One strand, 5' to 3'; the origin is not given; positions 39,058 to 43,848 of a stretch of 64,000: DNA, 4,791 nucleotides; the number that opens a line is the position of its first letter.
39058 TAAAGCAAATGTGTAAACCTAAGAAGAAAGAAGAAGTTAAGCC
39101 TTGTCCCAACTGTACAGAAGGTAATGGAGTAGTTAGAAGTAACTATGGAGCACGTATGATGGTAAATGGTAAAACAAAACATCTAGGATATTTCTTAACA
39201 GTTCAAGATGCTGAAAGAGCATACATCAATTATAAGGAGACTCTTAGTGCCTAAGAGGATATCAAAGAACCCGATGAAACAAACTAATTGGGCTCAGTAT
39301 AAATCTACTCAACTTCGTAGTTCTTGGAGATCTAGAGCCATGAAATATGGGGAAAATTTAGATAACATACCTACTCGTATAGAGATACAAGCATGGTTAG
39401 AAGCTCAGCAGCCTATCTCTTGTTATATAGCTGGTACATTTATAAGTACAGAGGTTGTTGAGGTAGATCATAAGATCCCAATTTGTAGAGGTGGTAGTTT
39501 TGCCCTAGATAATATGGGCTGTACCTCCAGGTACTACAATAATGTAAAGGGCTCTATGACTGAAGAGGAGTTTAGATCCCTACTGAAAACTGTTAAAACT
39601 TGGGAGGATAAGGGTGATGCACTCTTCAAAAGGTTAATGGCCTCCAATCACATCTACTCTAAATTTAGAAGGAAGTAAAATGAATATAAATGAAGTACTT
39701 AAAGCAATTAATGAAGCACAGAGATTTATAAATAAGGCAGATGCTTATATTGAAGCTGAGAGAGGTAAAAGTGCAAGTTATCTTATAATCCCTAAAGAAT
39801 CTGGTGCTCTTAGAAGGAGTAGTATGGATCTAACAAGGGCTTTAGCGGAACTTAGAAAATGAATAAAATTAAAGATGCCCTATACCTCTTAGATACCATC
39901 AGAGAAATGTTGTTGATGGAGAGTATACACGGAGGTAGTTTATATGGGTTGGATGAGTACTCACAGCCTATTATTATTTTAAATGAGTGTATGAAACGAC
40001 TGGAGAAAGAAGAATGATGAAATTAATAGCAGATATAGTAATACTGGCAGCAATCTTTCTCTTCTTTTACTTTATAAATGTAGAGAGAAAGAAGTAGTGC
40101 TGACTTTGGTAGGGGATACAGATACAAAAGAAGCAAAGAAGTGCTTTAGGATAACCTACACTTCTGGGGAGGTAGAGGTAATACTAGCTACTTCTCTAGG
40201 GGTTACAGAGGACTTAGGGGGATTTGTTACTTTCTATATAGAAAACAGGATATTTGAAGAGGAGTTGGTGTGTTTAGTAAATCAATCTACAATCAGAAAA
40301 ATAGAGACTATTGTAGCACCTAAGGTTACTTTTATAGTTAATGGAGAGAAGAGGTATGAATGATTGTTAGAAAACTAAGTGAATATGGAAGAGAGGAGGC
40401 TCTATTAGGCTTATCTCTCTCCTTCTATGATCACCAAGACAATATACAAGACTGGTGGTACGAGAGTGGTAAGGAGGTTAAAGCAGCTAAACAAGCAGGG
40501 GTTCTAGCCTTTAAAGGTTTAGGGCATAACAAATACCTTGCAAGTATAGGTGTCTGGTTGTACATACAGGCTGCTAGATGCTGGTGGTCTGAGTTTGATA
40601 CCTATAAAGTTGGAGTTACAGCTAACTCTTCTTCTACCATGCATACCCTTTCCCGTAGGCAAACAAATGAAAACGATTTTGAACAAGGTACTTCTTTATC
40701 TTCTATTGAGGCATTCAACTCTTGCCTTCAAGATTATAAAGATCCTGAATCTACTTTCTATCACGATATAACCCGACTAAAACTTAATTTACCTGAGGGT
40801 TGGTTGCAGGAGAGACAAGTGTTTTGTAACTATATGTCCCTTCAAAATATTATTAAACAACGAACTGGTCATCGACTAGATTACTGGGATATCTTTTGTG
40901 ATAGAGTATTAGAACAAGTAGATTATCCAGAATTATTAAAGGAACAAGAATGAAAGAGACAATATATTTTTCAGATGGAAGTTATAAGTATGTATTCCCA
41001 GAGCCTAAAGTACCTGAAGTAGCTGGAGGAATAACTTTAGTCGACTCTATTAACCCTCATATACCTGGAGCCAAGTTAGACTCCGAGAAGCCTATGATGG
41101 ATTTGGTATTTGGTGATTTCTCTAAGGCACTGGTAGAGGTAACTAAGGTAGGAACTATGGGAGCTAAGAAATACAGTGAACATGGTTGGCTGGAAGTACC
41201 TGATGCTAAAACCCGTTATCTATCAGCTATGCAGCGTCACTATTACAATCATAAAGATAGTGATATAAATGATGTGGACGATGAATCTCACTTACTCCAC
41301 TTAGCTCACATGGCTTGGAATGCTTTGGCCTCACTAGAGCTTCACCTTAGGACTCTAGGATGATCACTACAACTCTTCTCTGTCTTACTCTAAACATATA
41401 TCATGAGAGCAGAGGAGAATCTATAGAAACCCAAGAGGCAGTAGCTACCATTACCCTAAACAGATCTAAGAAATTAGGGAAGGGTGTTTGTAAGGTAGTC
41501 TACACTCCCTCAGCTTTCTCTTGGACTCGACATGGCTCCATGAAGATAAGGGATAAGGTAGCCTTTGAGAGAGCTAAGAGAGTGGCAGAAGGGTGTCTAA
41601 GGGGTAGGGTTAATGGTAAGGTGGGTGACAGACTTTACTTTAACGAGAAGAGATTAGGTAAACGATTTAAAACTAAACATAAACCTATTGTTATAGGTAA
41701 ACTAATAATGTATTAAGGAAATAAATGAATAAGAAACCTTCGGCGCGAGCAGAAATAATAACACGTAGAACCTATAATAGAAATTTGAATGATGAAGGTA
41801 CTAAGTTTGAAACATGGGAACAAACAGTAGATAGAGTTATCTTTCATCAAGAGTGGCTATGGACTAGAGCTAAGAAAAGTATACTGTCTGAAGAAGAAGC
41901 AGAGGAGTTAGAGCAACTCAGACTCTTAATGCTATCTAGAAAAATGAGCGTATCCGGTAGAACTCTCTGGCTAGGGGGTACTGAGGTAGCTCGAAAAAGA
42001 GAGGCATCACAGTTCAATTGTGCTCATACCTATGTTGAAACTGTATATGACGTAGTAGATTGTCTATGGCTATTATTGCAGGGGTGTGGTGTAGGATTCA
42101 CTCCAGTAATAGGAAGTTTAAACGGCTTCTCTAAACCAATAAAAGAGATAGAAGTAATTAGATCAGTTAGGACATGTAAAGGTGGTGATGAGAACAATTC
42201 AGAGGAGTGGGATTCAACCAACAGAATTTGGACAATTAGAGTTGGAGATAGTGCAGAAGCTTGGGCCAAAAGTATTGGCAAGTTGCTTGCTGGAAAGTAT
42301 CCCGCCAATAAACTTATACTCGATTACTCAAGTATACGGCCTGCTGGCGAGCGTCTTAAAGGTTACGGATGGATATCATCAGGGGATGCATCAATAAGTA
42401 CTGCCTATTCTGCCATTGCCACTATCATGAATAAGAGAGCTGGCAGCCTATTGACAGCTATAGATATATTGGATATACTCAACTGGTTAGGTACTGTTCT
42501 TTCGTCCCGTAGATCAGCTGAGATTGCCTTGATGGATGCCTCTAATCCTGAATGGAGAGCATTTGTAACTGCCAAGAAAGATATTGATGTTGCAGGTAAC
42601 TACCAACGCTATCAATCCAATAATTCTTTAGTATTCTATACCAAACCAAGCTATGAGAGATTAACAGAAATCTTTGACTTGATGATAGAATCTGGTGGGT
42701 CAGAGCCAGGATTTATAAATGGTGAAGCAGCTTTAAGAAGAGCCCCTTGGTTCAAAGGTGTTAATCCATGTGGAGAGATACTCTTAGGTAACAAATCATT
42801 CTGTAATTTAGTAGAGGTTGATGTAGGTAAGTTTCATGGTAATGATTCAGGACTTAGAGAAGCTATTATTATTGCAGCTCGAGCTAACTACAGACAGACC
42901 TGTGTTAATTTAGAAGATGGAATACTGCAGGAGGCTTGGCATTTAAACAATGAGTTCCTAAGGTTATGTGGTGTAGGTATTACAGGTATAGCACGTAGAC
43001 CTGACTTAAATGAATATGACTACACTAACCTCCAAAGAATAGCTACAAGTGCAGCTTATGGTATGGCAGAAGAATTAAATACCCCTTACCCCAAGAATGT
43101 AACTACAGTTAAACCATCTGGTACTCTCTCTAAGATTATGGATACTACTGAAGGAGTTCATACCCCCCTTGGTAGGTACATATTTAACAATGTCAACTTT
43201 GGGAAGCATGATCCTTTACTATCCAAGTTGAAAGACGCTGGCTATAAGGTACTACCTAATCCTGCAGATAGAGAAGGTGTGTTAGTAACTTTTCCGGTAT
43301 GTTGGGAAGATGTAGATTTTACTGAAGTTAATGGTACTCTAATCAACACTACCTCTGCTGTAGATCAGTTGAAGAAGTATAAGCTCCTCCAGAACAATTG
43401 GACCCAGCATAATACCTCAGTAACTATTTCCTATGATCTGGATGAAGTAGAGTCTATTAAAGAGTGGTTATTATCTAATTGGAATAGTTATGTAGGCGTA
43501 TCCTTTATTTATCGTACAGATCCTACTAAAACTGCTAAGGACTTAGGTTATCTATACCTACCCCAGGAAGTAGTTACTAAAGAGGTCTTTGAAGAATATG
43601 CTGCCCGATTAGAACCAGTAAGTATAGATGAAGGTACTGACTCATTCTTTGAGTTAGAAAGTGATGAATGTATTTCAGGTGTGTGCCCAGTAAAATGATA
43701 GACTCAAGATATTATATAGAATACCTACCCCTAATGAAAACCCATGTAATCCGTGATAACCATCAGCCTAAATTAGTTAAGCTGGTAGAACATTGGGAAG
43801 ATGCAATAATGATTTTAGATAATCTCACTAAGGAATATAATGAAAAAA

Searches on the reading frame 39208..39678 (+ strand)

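Call 11: search_protein_families(library=pfam, max_evalue=0.01, proteins=[window:39208-39678:+])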
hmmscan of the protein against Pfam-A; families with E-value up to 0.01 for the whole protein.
window:39208-39678:+ (156 aa): 1 family
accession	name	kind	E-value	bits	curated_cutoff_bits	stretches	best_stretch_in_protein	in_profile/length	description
PF14279.12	HNH_5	-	0.0034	17.7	27.5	1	72-124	1-53/56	HNH endonuclease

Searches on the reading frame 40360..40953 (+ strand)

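Call 10: search_protein_families(library=pfam, max_evalue=0.01, proteins=[window:40360-40953:+])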
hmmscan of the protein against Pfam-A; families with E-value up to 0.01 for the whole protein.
window:40360-40953:+ (197 aa): 0 families

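Call 12: search_protein_families(library=phrogs, max_evalue=0.001, proteins=[window:40360-40953:+])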
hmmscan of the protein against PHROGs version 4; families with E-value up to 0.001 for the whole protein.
window:40360-40953:+ (197 aa): 1 family
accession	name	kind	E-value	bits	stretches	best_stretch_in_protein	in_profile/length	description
phrog_6721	-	unknown function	3.9e-29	102.9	1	38-194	43-215/218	-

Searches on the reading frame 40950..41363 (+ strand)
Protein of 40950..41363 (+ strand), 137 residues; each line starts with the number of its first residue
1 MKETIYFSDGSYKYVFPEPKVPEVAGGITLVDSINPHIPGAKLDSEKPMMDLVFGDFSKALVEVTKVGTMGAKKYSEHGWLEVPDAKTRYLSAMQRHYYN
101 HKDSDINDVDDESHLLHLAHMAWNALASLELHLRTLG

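Call 12: search_protein_families(library=phrogs, max_evalue=0.001, proteins=[window:40950-41363:+])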
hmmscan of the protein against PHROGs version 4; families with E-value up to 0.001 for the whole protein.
window:40950-41363:+ (137 aa): 10 families
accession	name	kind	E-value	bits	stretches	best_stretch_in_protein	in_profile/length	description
phrog_5033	-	lysis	9.1e-34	117.9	1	33-134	71-170/178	endolysin; inhibits RNA polymerase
phrog_801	-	DNA, RNA and nucleotide metabolism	1.3e-27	98.6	1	38-134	98-189/476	dATP / dGTP pyrophosphohydrolase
phrog_19680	-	unknown function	1.9e-26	94.3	1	38-134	88-182/188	-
phrog_2252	-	lysis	2.1e-12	48.4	1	39-128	104-188/285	endolysin; inhibits RNA polymerase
phrog_19117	-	unknown function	5e-12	46.8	1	49-134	100-194/206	-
phrog_16254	-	unknown function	1.2e-07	32.4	1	60-130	36-103/377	-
phrog_11257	-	unknown function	3.1e-06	28.3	1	40-130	13-97/200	-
phrog_5332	-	unknown function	3.2e-05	24.5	1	69-132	141-201/215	-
phrog_18716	-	unknown function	0.00021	22.5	1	47-131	23-96/114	-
phrog_37590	-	unknown function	0.00024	21.3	1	40-125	45-136/341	-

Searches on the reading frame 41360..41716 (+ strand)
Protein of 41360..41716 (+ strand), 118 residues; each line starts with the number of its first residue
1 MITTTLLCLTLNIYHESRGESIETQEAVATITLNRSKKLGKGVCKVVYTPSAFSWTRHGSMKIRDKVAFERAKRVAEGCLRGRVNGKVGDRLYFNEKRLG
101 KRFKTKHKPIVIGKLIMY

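Call 12: search_protein_families(library=phrogs, max_evalue=0.001, proteins=[window:41360-41716:+])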
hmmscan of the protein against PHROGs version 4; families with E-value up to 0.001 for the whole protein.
window:41360-41716:+ (118 aa): 1 family
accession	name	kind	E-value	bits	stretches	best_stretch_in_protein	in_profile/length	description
phrog_938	-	lysis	6e-14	51.1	1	5-117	52-169/2185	endolysin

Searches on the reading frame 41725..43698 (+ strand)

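Call 11: search_protein_families(library=pfam, max_evalue=0.01, proteins=[window:41725-43698:+])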
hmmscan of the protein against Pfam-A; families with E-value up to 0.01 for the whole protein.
window:41725-43698:+ (657 aa): 3 families
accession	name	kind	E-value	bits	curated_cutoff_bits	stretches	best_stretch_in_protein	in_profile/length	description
PF17975.6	RNR_Alpha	-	3.4e-08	34.4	26.4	1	9-86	21-101/101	Ribonucleotide reductase alpha domain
PF02867.20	Ribonuc_red_lgC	-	1.5e-07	30.9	23.9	1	265-435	129-304/523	Ribonucleotide reductase, barrel domain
PF21995.1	RNR-II_ins_dom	-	4e-06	27.5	27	1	158-232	24-104/107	B12-dependent ribonucleotide reductase, insertion domain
